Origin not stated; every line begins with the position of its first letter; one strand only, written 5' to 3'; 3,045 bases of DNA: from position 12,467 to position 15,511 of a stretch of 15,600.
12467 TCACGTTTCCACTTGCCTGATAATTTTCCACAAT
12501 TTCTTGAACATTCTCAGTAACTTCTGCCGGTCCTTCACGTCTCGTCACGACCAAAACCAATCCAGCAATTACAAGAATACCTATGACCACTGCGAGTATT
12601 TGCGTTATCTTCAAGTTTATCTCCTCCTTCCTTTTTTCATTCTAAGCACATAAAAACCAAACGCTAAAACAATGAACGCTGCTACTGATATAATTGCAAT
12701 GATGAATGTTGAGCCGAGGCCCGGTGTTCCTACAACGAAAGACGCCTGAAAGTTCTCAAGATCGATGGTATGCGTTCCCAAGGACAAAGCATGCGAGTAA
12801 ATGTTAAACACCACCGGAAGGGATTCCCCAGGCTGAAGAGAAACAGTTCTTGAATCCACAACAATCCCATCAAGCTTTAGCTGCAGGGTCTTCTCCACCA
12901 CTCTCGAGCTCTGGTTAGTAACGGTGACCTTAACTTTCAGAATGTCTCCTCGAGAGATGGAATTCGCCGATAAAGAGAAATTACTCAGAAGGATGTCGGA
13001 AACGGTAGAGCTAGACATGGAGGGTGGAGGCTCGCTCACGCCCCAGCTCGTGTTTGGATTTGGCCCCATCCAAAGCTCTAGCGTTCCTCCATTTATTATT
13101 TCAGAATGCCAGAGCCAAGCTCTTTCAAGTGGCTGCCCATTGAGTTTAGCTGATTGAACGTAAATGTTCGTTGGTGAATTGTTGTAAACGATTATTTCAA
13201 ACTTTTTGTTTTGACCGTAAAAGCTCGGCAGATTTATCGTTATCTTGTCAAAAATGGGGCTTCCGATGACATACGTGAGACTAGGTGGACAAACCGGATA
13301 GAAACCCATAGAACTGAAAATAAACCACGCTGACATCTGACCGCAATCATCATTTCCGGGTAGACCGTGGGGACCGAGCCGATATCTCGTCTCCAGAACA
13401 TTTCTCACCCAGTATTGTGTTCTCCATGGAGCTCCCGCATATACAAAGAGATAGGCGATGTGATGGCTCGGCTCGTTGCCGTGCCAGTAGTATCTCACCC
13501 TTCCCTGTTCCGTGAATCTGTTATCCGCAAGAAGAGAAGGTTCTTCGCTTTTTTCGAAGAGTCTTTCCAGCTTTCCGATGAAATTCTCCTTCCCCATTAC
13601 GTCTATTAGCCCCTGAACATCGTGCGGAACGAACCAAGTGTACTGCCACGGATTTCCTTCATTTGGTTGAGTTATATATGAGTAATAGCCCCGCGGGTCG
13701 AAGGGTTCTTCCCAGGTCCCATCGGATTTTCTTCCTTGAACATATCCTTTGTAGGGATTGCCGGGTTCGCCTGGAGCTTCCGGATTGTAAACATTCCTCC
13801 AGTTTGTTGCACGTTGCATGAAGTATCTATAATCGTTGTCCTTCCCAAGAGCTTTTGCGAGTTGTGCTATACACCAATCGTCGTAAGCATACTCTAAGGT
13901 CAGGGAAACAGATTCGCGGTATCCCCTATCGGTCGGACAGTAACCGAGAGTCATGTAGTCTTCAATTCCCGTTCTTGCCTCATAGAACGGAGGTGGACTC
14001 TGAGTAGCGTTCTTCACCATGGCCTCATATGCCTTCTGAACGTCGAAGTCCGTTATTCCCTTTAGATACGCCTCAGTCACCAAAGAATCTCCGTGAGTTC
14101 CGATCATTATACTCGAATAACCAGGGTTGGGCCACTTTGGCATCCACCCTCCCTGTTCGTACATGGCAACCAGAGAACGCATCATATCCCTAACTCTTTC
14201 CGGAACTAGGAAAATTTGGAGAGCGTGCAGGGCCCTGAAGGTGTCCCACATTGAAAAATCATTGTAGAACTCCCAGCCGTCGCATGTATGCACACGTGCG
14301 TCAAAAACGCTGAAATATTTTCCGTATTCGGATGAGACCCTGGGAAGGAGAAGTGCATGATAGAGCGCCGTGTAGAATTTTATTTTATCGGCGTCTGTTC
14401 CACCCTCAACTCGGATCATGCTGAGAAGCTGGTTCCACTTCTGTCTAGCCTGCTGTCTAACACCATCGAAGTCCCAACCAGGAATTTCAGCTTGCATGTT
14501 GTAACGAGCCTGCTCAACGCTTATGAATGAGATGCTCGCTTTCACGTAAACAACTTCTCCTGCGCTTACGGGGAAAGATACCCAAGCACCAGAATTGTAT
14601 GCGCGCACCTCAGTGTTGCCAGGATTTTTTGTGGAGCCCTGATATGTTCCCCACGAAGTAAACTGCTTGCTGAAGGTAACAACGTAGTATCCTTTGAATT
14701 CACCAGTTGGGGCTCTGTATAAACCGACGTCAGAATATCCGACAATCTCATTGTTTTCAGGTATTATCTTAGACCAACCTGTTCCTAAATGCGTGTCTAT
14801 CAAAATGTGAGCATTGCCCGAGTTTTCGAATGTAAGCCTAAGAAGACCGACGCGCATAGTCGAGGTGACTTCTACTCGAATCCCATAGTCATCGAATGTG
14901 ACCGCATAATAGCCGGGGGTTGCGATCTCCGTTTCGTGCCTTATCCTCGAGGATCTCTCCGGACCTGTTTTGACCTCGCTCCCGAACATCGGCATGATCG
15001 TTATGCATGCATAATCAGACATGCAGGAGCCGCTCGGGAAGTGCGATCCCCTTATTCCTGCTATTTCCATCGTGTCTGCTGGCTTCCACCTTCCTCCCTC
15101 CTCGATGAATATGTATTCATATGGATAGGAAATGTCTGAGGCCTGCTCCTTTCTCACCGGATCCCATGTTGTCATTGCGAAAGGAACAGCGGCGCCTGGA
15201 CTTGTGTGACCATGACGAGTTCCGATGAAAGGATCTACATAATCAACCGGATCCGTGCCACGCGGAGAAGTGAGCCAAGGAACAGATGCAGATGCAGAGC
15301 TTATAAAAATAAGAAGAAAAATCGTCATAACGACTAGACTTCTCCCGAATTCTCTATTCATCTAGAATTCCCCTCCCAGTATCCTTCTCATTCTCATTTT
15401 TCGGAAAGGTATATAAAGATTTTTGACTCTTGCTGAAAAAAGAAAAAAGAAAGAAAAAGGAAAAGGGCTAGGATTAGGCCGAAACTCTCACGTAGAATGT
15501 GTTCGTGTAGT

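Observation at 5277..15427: Co-directional mannoside, N-glycan or mannan harvesting locus with surface-tethered GH92 and GH130, a CUT1 importer and a mannose/lyxose isomerase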

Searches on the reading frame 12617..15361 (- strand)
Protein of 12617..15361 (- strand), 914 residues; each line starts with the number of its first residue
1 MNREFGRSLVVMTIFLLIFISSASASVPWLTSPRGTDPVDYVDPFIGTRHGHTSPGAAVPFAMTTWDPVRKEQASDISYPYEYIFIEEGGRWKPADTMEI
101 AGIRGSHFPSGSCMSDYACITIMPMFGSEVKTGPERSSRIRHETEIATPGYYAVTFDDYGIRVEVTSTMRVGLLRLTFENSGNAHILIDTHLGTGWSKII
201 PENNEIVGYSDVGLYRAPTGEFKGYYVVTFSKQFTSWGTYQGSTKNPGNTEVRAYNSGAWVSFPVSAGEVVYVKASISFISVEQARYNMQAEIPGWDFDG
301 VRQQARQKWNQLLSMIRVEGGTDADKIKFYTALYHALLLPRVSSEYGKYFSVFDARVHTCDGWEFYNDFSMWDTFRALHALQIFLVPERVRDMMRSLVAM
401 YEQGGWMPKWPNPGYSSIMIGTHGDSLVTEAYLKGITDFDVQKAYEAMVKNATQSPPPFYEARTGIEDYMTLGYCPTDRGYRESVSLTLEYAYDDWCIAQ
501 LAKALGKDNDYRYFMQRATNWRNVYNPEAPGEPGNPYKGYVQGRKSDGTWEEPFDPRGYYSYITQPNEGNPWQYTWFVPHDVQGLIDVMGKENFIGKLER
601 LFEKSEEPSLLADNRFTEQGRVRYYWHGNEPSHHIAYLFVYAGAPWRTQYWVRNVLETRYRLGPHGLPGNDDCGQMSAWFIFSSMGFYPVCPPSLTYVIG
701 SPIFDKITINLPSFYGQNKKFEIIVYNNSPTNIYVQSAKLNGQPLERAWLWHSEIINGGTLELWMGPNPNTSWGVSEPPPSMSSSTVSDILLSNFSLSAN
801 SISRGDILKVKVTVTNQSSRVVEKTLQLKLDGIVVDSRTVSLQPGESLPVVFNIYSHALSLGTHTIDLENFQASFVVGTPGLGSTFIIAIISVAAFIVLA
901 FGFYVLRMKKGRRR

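Call 4: search_protein_families(library=pfam, proteins=[window:12617-15361:-], max_evalue=0.01)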
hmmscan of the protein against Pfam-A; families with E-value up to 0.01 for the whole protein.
window:12617-15361:- (914 aa): 2 families
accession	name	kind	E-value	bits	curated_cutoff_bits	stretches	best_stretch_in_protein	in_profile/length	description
PF07971.18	Glyco_hydro_92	-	4.5e-184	613.2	24.6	1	284-767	1-464/464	Glycosyl hydrolase family 92 catalytic domain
PF17678.7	Glyco_hydro_92N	-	1.1e-52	179.7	34.5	1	41-278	1-236/236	Glycosyl hydrolase family 92 N-terminal domain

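Call 12: find_encoding_contigs(protein=window:12617-15361:-, flank=10000, max_places=6)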
Protein window:12617-15361:- (914 aa): 4 contigs read that carry it; 2 places shown.
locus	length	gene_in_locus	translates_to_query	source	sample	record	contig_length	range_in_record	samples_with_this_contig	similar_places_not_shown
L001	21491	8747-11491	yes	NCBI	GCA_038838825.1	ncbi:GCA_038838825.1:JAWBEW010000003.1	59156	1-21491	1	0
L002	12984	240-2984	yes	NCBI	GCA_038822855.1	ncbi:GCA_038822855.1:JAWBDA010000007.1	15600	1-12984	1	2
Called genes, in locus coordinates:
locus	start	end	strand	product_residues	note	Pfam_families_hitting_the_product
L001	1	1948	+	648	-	PF14292:SusE (faint), PF28308:LBF_2017-like_N (faint), PF16389:DUF4998 (faint), PF24421:Ig_J (faint), PF25788:Ig_Rha78A_N (weak), PF19077:Big_13, PF07495:Y_Y_Y (weak)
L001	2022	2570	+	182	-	-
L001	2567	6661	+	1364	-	PF13385:Laminin_G_3, PF04041:Glyco_hydro_130 (faint), PF22544:HYDIN_VesB_CFA65-like_Ig (faint), PF24156:DUF7407 (faint), PF07705:CARDB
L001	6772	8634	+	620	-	PF15418:DUF4625 (faint), PF10102:DUF2341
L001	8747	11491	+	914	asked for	PF17678:Glyco_hydro_92N, PF07971:Glyco_hydro_92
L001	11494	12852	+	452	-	PF01547:SBP_bac_1, PF13416:SBP_bac_8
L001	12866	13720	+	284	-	PF00528:BPD_transp_1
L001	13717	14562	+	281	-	PF00528:BPD_transp_1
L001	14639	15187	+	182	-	PF07385:Lyx_isomer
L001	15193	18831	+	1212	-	PF04041:Glyco_hydro_130, PF00251:Glyco_hydro_32N (faint), PF04616:Glyco_hydro_43 (weak), PF13385:Laminin_G_3, PF07705:CARDB (faint)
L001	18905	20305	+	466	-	-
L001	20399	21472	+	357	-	PF07705:CARDB, PF00963:Cohesin (faint), PF23619:Ig_VWA7 (faint), PF24156:DUF7407 (faint), PF10633:NPCBM_assoc (faint), PF14310:Fn3-like (faint), PF16841:CBM60 (faint), PF07705:CARDB, +1 more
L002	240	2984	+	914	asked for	PF17678:Glyco_hydro_92N, PF07971:Glyco_hydro_92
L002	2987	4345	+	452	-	PF01547:SBP_bac_1, PF13416:SBP_bac_8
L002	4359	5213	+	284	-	PF00528:BPD_transp_1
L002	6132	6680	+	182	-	PF07385:Lyx_isomer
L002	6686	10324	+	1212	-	PF04041:Glyco_hydro_130, PF00251:Glyco_hydro_32N (faint), PF04616:Glyco_hydro_43 (weak), PF13385:Laminin_G_3, PF07705:CARDB (faint)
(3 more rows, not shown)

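Call 28: search_protein_families(library=ncbifam, proteins=[window:12617-15361:-], max_evalue=0.001)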
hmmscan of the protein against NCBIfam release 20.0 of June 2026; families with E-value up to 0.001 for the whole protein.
window:12617-15361:- (914 aa): 2 families
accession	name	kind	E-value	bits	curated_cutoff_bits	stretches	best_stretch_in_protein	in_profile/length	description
TIGR01180.1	aman2_put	subfamily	4.4e-197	656.5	249.55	1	13-770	12-748/749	GH92 family glycosyl hydrolase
NF035929.1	lectin_1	subfamily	6.3e-108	362.2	800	2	253-787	241-753/886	lectin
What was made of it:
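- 12617..15361 (-): GH92 exo-alpha-mannosidase, 914 aa. Layout: signal-like N-terminus, GH92 N-domain (res 41-278), catalytic domain (284-767), CARDB-like domain (about 787-880), C-terminal TM helix (887-905), tail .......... Pfam and TIGR01180 (calls 4, 28).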

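Call 30: search_solved_structures(query=window:12617-15361:-, max_evalue=1e-10, show_alignments=1)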
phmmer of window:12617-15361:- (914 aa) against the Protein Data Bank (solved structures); distinct sequences matched with E-value up to 1e-10: 14.
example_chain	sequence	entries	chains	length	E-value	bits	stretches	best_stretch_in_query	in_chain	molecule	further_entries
7zgm_A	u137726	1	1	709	1.6e-133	450.1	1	36-762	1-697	Glycoside hydrolase family 92 protein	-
6f8z_A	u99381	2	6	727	2.1e-131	443.1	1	40-776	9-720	Alpha-1,2-mannosidase, putative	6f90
2wvx_A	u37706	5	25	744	1.1e-130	440.7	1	41-779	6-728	PUTATIVE ALPHA-1,2-MANNOSIDASE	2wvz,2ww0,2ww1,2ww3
2wzs_A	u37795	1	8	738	1.1e-130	440.7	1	41-779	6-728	PUTATIVE ALPHA-1,2-MANNOSIDASE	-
2wvx_B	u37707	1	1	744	1.5e-130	440.3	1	41-779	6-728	PUTATIVE ALPHA-1,2-MANNOSIDASE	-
2wvy_A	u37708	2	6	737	2.1e-130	439.8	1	36-776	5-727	ALPHA-1,2-MANNOSIDASE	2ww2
6f91_A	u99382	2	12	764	5.6e-125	421.8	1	39-783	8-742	Putative alpha-1,2-mannosidase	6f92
7nsn_A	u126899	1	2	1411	6.6e-98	332.2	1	37-778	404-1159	GH92 alpha-1,2-mannosidase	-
7fe1_A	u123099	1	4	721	3.8e-69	237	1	87-784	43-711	Alpha-1,2-mannosidase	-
6dwo_A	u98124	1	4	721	5.6e-69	236.4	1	87-784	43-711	Alpha-1,2-mannosidase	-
7fe2_A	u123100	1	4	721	7.4e-69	236.1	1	87-784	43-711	Alpha-1,2-mannosidase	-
5swi_B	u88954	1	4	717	3.6e-55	190.7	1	257-712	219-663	Sugar hydrolase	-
4aq0_A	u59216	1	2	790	2.8e-43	151.4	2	33-656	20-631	CCMAN5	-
2xsg_A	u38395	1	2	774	3.7e-43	151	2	35-656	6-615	CCMAN5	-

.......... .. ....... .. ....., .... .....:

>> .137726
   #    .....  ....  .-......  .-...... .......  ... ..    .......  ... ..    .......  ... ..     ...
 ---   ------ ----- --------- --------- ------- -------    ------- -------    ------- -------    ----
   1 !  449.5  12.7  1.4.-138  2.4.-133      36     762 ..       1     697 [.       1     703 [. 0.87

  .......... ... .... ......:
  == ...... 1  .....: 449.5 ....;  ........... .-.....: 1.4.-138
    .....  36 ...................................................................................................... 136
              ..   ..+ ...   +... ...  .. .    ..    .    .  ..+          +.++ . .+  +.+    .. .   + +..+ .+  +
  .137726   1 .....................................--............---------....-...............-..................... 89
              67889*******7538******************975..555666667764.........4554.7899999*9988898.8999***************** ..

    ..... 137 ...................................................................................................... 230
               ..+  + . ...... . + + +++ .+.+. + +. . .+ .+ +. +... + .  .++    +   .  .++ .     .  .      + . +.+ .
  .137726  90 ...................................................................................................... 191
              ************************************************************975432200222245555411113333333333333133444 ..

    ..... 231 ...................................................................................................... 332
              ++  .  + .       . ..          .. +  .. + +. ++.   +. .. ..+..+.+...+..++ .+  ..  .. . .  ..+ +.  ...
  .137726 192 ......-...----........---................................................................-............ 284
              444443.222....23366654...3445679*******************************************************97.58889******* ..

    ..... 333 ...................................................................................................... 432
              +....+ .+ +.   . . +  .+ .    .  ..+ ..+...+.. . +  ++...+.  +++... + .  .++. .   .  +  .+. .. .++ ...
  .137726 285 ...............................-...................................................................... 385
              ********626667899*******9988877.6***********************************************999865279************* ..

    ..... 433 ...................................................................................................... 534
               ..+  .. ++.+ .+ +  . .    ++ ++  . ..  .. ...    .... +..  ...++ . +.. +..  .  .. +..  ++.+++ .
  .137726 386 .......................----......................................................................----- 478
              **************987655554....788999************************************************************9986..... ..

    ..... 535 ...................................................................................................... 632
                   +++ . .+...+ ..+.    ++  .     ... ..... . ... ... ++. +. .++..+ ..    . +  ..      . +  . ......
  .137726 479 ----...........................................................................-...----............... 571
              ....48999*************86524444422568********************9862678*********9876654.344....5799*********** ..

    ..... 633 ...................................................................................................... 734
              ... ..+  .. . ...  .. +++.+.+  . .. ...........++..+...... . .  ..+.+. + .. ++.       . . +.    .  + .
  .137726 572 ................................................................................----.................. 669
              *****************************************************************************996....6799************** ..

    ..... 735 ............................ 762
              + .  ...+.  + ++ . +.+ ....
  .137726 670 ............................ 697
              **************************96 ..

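Call 32: list_cluster_members(proteins=[window:12617-15361:-, window:11256-12614:-, window:8921-9469:-, window:5277-8915:-, L085:19701-21311:-, L085:16730-18184:+])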
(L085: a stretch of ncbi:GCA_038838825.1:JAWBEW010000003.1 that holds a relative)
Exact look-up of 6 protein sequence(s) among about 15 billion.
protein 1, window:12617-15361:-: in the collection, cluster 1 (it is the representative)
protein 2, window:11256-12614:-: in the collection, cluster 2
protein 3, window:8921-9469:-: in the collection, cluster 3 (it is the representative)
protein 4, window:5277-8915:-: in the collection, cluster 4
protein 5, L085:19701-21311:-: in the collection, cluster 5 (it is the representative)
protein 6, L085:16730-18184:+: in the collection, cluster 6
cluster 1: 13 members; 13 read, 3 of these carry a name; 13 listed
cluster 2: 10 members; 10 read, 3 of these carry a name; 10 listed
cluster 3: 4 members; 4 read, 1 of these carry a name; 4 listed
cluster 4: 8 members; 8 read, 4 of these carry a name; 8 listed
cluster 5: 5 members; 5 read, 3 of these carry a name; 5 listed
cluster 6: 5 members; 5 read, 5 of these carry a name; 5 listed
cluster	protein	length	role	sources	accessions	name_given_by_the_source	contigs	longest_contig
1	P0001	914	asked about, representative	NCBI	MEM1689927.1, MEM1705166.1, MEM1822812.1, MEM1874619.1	MAG: GH92 family glycosyl hydrolase [Candidatus Hadarchaeales archaeon]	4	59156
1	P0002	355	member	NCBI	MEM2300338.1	MAG: glycoside hydrolase family 92 protein, partial [Candidatus Hadarchaeales archaeon]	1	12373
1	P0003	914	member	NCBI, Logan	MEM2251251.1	MAG: GH92 family glycosyl hydrolase [Candidatus Hadarchaeales archaeon]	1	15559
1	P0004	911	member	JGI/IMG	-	-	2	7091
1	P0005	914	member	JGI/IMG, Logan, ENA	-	-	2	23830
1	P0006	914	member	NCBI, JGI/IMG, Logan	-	-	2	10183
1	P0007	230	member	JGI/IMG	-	-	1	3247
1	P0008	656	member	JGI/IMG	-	-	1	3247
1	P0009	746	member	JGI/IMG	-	-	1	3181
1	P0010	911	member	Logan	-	-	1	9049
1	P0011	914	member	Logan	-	-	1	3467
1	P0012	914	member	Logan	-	-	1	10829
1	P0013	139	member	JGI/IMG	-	-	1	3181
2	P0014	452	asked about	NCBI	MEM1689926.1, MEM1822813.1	MAG: ABC transporter substrate-binding protein [Candidatus Hadarchaeales archaeon]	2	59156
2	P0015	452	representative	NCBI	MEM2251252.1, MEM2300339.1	MAG: ABC transporter substrate-binding protein [Candidatus Hadarchaeales archaeon]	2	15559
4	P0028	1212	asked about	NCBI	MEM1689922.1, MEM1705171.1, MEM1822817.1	MAG: LamG-like jellyroll fold domain-containing protein [Candidatus Hadarchaeales ...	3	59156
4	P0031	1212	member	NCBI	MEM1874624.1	MAG: LamG-like jellyroll fold domain-containing protein [Candidatus Hadarchaeales ...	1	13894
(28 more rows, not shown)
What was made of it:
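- NCBI names the proteins as Candidatus Hadarchaeales (call 32).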

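Call 36: find_homologous_proteins(query=window:12617-15361:-, max_evalue=1e-50)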
Query window:12617-15361:- (914 aa): 7382 proteins with E <= 1e-50 among 8000 candidates; the best 120 are listed.
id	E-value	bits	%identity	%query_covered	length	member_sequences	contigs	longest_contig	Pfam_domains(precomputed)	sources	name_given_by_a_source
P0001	0.0e+0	2163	100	100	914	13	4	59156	PF17678.8,PF07971.19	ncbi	ncbi:MAG: GH92 family glycosyl hydrolase [Candidatus Hadarchaeales archaeon]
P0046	0.0e+0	1729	80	98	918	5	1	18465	PF17678.8,PF07971.19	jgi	-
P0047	0.0e+0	1296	63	99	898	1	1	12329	PF17678.8,PF07971.19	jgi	-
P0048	0.0e+0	1276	64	96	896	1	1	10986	PF17678.8,PF07971.19,PF07705.18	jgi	-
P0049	0.0e+0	1170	66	82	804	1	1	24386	PF17678.8,PF07971.19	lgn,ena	-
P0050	2.1e-290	984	56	86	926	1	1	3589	PF17678.8,PF07971.19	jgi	jgi:predicted alpha-1,2-mannosidase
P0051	1.4e-288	978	52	95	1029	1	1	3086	PF17678.8,PF07971.19,PF07705.18,PF19077.7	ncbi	ncbi:MAG: GH92 family glycosyl hydrolase, partial [Candidatus Hadarchaeales archaeon]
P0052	1.6e-243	829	54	75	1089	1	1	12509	PF17678.8,PF07971.19,PF07705.18,PF24156.3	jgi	jgi:predicted alpha-1,2-mannosidase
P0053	4.5e-242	824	53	78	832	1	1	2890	PF17678.8,PF07971.19,PF07705.18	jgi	-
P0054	4.8e-234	798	-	-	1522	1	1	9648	PF17678.8,PF07971.19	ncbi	-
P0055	1.1e-222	760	-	-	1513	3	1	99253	PF17678.8,PF07971.19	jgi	-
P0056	1.4e-220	753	47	85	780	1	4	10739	PF17678.8,PF07971.19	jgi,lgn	jgi:predicted alpha-1,2-mannosidase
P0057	4.2e-219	748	49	80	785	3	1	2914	PF17678.8,PF07971.19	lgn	-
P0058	7.4e-219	747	47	85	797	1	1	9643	PF17678.8,PF07971.19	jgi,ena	-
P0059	2.4e-214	733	44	92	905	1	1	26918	PF17678.8,PF07971.19,PF00404.25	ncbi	ncbi:hypothetical protein ES706_03721 [subsurface metagenome]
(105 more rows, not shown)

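Call 37: find_encoding_contigs(protein=P0046, flank=10000, max_places=2)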
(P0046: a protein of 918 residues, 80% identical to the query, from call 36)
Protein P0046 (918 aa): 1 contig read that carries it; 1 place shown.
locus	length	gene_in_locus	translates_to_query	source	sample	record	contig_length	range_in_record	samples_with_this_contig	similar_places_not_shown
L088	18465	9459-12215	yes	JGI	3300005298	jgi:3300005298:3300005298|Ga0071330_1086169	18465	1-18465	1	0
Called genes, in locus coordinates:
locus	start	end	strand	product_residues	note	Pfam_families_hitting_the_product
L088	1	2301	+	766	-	?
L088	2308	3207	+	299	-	PF19516:DUF6049 (weak)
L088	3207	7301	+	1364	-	PF13385:Laminin_G_3, PF16841:CBM60 (faint), PF24156:DUF7407 (faint), PF17957:Big_7 (weak), PF00927:Transglut_C (faint), PF07705:CARDB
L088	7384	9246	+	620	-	PF10102:DUF2341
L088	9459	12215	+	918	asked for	PF17678:Glyco_hydro_92N, PF07971:Glyco_hydro_92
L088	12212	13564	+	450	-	PF01547:SBP_bac_1, PF13416:SBP_bac_8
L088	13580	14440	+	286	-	PF00528:BPD_transp_1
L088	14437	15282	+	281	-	PF00528:BPD_transp_1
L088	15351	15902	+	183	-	PF07385:Lyx_isomer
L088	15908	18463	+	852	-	?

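Call 38: find_encoding_contigs(protein=P0049, flank=10000, max_places=2)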
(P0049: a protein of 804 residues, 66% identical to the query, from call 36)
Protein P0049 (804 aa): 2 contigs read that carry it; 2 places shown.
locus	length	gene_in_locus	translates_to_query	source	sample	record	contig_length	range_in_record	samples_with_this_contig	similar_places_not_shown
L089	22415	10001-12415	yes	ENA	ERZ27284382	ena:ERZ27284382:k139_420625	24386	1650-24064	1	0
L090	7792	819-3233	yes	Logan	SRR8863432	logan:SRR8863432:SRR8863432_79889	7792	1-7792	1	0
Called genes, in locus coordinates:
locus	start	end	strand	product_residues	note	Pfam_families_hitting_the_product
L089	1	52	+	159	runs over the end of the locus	PF14602:Hexapep_2 (faint), PF00132:Hexapep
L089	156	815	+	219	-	-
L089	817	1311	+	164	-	-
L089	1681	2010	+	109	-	-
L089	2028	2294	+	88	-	-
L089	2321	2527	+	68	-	-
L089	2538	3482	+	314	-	PF01116:F_bP_aldolase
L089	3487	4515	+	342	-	PF00365:PFK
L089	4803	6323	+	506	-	PF05048:NosD, PF13229:Beta_helix, PF05048:NosD (weak), PF01391:Collagen (weak)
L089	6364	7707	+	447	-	PF04041:Glyco_hydro_130, PF00251:Glyco_hydro_32N (weak), PF22847:Glyco_hydro_43_rel (weak), PF04616:Glyco_hydro_43 (weak), PF07705:CARDB (weak)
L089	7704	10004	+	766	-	-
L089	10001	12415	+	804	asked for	PF17678:Glyco_hydro_92N, PF07971:Glyco_hydro_92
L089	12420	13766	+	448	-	PF01547:SBP_bac_1, PF13416:SBP_bac_8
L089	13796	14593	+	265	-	PF00528:BPD_transp_1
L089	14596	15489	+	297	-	PF00528:BPD_transp_1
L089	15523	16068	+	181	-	PF07385:Lyx_isomer (weak)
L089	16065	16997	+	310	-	PF00294:PfkB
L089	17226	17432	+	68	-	-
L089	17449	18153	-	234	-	PF00121:TIM, PF05690:ThiG (weak)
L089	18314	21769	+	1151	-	PF13620:CarboxypepD_reg (weak), PF01391:Collagen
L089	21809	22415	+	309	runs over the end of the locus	?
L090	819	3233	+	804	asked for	PF17678:Glyco_hydro_92N, PF07971:Glyco_hydro_92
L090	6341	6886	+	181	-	PF07385:Lyx_isomer (weak)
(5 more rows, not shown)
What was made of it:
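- Linkage to an importer and to glycolytic entry enzymes (PfkB, PFK, aldolase and TIM in L089; call 38) is the signature of a catabolic locus.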
